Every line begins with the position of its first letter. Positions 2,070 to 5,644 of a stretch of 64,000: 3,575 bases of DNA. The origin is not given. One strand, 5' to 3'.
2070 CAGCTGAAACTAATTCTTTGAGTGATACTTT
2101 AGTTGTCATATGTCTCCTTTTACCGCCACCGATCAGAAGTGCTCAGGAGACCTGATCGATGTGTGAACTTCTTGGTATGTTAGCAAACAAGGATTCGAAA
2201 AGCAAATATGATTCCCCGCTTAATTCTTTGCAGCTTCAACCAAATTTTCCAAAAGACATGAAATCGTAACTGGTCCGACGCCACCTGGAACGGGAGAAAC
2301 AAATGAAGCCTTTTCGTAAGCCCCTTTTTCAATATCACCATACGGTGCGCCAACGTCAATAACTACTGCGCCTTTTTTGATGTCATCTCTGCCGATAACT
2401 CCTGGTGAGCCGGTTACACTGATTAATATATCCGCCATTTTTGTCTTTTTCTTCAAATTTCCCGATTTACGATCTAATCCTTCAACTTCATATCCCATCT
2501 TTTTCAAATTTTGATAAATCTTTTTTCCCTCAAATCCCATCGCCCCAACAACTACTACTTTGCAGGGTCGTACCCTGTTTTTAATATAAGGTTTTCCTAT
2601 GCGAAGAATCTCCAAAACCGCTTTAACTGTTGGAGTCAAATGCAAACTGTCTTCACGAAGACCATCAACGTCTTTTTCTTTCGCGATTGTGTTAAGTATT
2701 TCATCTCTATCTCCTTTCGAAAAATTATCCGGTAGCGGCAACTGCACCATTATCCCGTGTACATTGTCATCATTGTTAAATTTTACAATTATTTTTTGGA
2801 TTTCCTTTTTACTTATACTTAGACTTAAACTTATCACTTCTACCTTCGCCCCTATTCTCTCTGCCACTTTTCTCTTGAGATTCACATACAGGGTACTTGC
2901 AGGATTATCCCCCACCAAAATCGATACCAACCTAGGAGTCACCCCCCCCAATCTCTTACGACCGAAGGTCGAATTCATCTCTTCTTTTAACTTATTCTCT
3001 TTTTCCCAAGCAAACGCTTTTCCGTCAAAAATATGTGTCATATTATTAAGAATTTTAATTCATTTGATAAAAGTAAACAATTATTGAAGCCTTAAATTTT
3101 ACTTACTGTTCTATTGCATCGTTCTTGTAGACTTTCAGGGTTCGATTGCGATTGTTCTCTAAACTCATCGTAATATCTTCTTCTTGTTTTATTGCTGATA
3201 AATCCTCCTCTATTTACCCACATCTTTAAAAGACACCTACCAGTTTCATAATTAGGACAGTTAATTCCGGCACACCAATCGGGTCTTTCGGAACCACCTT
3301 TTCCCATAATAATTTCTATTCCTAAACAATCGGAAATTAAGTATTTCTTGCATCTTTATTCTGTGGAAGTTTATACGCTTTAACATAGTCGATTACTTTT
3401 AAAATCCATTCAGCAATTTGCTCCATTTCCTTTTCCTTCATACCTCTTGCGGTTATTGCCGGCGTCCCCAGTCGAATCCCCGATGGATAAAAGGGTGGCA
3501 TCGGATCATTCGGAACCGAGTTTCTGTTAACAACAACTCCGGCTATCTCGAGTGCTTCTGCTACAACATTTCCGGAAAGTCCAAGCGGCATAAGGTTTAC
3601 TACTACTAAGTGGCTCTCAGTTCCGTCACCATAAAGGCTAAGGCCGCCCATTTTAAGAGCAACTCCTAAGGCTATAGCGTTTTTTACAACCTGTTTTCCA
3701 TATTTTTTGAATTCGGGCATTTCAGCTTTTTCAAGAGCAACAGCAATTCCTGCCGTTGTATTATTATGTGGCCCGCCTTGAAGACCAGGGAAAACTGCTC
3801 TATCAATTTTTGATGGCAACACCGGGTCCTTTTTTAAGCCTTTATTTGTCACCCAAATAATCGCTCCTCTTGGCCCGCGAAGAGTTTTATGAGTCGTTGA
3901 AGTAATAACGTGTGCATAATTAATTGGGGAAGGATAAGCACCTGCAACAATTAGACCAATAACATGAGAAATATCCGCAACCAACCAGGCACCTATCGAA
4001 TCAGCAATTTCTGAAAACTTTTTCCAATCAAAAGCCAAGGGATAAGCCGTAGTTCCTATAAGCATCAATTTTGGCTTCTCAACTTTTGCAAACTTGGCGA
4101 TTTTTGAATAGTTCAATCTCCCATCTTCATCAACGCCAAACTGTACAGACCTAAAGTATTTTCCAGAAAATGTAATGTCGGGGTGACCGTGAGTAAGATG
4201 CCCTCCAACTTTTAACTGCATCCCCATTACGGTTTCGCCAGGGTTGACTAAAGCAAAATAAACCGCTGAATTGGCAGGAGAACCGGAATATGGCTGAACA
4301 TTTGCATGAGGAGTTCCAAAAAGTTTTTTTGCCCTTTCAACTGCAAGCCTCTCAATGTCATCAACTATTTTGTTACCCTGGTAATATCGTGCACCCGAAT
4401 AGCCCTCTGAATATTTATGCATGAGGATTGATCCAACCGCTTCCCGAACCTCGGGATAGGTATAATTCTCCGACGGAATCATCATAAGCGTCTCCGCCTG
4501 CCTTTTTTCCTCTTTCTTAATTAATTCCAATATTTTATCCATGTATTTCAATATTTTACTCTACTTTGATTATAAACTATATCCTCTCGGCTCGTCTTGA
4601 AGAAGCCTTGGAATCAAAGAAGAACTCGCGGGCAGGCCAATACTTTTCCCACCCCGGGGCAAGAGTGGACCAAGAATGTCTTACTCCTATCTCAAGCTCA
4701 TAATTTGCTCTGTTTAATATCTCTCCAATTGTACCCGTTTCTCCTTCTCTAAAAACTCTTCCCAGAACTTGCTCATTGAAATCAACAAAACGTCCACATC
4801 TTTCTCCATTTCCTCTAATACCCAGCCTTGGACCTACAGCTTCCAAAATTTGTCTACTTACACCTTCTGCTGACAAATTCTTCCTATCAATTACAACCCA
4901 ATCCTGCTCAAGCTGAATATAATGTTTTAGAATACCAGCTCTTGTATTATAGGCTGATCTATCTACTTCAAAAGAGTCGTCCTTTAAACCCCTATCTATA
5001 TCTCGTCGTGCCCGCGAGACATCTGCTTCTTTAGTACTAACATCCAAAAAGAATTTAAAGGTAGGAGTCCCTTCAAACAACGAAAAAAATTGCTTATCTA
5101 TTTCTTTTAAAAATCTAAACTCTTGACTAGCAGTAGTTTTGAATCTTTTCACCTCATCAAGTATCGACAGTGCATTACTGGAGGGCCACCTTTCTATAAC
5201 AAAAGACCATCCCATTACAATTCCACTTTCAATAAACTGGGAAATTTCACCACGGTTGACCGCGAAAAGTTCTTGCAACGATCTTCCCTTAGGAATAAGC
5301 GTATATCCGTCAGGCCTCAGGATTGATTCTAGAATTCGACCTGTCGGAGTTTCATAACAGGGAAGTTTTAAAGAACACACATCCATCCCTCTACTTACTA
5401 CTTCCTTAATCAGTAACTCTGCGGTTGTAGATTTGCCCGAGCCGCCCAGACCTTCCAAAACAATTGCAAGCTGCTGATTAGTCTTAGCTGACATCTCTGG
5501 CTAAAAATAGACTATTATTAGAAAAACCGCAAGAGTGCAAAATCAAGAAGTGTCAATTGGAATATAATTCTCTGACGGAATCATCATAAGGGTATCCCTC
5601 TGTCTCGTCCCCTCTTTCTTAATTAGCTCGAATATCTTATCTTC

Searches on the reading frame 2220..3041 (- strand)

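Call 11: search_protein_families(library=pfam, proteins=[window:2220-3041:-], max_evalue=0.001)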
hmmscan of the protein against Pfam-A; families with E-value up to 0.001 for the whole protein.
window:2220-3041:- (273 aa): 2 families
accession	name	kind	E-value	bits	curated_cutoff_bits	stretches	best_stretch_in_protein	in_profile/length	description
PF00763.28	THF_DHG_CYH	-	6.5e-32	110.7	32.8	1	6-126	2-115/115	Tetrahydrofolate dehydrogenase/cyclohydrolase, catalytic domain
PF02882.25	THF_DHG_CYH_C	-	9e-28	97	27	1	133-272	14-157/160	Tetrahydrofolate dehydrogenase/cyclohydrolase, NAD(P)-binding domain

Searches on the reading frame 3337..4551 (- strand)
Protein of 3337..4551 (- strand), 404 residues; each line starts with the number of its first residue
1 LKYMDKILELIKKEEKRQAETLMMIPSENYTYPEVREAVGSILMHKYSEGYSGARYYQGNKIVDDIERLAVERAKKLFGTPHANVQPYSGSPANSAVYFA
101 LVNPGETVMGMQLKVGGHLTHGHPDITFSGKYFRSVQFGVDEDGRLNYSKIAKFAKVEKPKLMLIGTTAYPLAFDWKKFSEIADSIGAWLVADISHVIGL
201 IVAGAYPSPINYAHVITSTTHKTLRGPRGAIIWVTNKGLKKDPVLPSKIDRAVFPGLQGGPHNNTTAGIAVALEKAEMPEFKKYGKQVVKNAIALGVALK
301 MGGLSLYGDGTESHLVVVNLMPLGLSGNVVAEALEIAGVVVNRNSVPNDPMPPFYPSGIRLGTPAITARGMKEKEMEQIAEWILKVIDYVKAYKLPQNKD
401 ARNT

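Call 3: search_protein_families(library=pfam, proteins=[window:3337-4551:-], max_evalue=0.1)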
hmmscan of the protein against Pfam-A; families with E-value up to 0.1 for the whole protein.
window:3337-4551:- (404 aa): 1 family
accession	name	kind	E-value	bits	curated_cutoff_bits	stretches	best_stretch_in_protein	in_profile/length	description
PF00464.25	SHMT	-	4.9e-140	467.1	27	1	5-383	6-399/399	Serine hydroxymethyltransferase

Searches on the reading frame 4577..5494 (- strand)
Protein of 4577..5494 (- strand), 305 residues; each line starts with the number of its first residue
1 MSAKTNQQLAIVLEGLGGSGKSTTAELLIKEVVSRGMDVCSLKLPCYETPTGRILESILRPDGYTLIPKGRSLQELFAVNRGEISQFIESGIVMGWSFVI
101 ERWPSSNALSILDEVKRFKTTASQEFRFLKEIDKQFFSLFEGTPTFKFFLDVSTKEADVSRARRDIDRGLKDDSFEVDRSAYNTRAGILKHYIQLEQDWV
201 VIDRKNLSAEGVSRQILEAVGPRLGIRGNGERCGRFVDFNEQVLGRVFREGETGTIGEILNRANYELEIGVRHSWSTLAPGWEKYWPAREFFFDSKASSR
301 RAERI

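Call 3: search_protein_families(library=pfam, proteins=[window:4577-5494:-], max_evalue=0.1)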
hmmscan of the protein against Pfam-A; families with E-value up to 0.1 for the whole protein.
window:4577-5494:- (305 aa): 10 families
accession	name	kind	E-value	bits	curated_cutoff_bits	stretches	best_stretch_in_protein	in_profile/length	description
PF02223.23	Thymidylate_kin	-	8.3e-10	39.1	27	1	13-216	1-185/185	Thymidylate kinase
PF13401.12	AAA_22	-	0.0034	18.1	27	1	7-131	4-109/130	AAA domain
PF20720.3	nSTAND3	-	0.0068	16.5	27.2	1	6-42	15-51/155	Novel STAND NTPase 3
PF01935.23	DUF87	-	0.019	15.5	23.2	0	18-37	33-53/220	Helicase HerA, central domain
PF03308.22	MeaB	-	0.043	13.3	23.1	1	4-43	29-68/273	Methylmalonyl Co-A mutase-associated GTPase MeaB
PF03976.20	PPK2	-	0.055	13.5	22.3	0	4-48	27-71/229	Polyphosphate kinase 2 (PPK2)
PF09140.17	MipZ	-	0.062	13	20.7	0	16-55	9-48/262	ATPase MipZ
PF13238.12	AAA_18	-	0.078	13.9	29.4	0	11-41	1-33/128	AAA domain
PF03205.20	MobB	-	0.08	13.3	26.6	0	13-43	4-34/133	Molybdopterin guanine dinucleotide synthesis protein B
PF01583.26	APS_kinase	-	0.097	13.1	21.1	0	9-42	3-36/152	Adenylylsulphate kinase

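Call 4: search_protein_families(library=ncbifam, proteins=[window:4577-5494:-], max_evalue=0.1)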
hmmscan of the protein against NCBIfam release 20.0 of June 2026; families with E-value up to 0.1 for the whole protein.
window:4577-5494:- (305 aa): 10 families
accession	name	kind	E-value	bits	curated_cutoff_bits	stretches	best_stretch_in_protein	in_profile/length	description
NF005923.0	PRK07933.1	equivalog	7.5e-13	48.3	193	1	11-204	3-196/213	dTMP kinase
TIGR00041.1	DTMP_kinase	equivalog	1.4e-08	34.7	83.25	1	8-206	4-187/196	dTMP kinase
TIGR03707.1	PPK2_P_aer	equivalog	0.0007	19.3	301.8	1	4-46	27-69/230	polyphosphate kinase 2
NF005250.0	PRK06761.1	equivalog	0.0011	18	270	1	11-39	6-34/282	hypothetical protein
TIGR03709.1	PPK2_rel_1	subfamily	0.0033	16.7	247.2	0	3-48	51-96/264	PPK2 family polyphosphate kinase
TIGR03708.1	poly_P_AMP_trns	equivalog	0.014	14.1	547.65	1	5-48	37-80/493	polyphosphate:AMP phosphotransferase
NF004040.0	PRK05537.1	equivalog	0.041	12.3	669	1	3-33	391-421/572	bifunctional sulfate adenylyltransferase/adenylylsulfate kinase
NF053655.1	CedD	equivalog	0.056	12.1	600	1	14-40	227-253/527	DNA-translocating ATPase CedD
TIGR00750.1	lao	equivalog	0.071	12.2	240.75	1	3-43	29-69/300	methylmalonyl Co-A mutase-associated GTPase MeaB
TIGR03574.1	selen_PSTK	equivalog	0.089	12.2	290.5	0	11-42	2-33/249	L-seryl-tRNA(Sec) kinase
